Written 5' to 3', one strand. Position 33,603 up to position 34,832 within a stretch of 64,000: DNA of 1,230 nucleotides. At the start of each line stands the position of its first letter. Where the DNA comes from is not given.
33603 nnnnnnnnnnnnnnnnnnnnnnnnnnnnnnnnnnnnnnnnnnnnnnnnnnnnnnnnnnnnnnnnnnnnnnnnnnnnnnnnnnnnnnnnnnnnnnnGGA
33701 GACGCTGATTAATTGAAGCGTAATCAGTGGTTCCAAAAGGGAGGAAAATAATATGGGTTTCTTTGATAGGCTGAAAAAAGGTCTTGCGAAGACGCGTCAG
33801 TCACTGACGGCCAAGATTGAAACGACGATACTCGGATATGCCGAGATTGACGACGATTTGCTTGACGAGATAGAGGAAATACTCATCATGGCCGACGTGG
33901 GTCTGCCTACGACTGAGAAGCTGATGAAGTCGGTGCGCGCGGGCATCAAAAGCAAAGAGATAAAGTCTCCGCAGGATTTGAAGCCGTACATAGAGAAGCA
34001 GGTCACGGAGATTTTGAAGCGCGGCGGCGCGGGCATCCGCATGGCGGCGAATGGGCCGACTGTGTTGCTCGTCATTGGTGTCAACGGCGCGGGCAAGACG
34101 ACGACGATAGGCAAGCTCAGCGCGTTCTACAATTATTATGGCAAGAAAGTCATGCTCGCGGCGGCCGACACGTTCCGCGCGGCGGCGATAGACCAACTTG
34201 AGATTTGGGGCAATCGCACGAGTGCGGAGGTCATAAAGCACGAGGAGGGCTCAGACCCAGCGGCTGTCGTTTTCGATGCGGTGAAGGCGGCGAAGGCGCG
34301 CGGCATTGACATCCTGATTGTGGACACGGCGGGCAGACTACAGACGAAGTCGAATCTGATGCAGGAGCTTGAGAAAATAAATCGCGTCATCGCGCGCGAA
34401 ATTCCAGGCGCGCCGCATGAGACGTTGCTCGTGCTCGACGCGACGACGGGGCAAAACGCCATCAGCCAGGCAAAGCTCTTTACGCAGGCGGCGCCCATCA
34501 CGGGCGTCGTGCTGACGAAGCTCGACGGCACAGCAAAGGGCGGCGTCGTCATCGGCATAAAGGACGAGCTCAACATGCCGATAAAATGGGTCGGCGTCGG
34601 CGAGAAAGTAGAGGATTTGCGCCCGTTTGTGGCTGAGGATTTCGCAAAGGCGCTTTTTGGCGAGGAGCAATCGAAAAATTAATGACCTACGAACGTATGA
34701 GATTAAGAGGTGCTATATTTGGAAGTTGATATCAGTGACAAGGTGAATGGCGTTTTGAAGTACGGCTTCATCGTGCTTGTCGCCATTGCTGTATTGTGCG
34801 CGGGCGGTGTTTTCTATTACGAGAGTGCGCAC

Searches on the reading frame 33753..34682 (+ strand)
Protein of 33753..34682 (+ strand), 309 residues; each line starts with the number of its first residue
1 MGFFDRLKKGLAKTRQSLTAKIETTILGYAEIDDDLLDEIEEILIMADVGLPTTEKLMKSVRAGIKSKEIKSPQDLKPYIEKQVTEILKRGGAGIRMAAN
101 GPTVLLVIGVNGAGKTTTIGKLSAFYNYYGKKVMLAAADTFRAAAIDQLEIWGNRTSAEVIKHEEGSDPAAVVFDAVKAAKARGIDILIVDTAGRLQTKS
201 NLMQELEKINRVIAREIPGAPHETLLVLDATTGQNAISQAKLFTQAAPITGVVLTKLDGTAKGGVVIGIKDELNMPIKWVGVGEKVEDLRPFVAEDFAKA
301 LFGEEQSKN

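Call 52: find_encoding_contigs(protein=window:33753-34682:+, flank=10000, max_places=10)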
Protein window:33753-34682:+ (309 aa): 9 contigs read that carry it; 5 places shown.
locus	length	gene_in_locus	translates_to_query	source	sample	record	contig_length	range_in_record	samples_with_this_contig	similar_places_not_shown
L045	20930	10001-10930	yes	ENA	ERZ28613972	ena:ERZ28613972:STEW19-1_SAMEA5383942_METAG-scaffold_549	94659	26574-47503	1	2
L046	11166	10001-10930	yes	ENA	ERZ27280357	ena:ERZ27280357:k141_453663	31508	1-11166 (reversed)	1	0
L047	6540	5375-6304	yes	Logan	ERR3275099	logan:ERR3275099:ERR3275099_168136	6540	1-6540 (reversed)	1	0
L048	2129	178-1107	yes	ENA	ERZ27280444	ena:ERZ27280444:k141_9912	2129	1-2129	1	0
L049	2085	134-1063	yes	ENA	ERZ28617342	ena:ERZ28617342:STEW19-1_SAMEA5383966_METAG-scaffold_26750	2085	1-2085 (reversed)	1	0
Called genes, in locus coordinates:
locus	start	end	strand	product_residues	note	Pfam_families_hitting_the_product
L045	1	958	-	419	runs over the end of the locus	PF00860:Xan_ur_permease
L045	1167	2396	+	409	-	PF00696:AA_kinase, PF01842:ACT (weak), PF22468:ACT_9 (weak), PF13840:ACT_7, PF22468:ACT_9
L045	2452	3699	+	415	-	PF00155:Aminotran_1_2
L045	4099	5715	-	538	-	PF00657:Lipase_GDSL, PF13472:Lipase_GDSL_2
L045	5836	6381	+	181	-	PF02572:CobA_CobO_BtuR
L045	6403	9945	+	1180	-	PF02463:SMC_N, PF13175:AAA_15, PF13304:AAA_21 (weak), PF13476:AAA_23, PF13555:AAA_29 (weak), PF06470:SMC_hinge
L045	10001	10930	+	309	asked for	PF02881:SRP54_N, PF13604:AAA_30 (weak), PF00448:SRP54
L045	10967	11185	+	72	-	-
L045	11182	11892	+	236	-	-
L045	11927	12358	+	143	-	PF12646:DUF3783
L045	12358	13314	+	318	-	PF03180:Lipoprotein_9, PF13379:NMT1_2, PF09084:NMT1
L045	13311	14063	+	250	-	PF00005:ABC_tran, PF13304:AAA_21 (faint)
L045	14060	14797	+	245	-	PF00528:BPD_transp_1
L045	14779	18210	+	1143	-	PF02811:PHP, PF07733:DNA_pol3_alpha, PF17657:DNA_pol3_finger, PF14579:HHH_6, PF01336:tRNA_anti-codon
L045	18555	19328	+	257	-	PF01479:S4, PF00849:PseudoU_synth_2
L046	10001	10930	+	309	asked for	PF02881:SRP54_N, PF13604:AAA_30 (weak), PF00448:SRP54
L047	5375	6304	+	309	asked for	PF02881:SRP54_N, PF13604:AAA_30 (weak), PF00448:SRP54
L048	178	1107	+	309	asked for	PF02881:SRP54_N, PF13604:AAA_30 (weak), PF00448:SRP54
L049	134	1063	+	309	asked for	PF02881:SRP54_N, PF13604:AAA_30 (weak), PF00448:SRP54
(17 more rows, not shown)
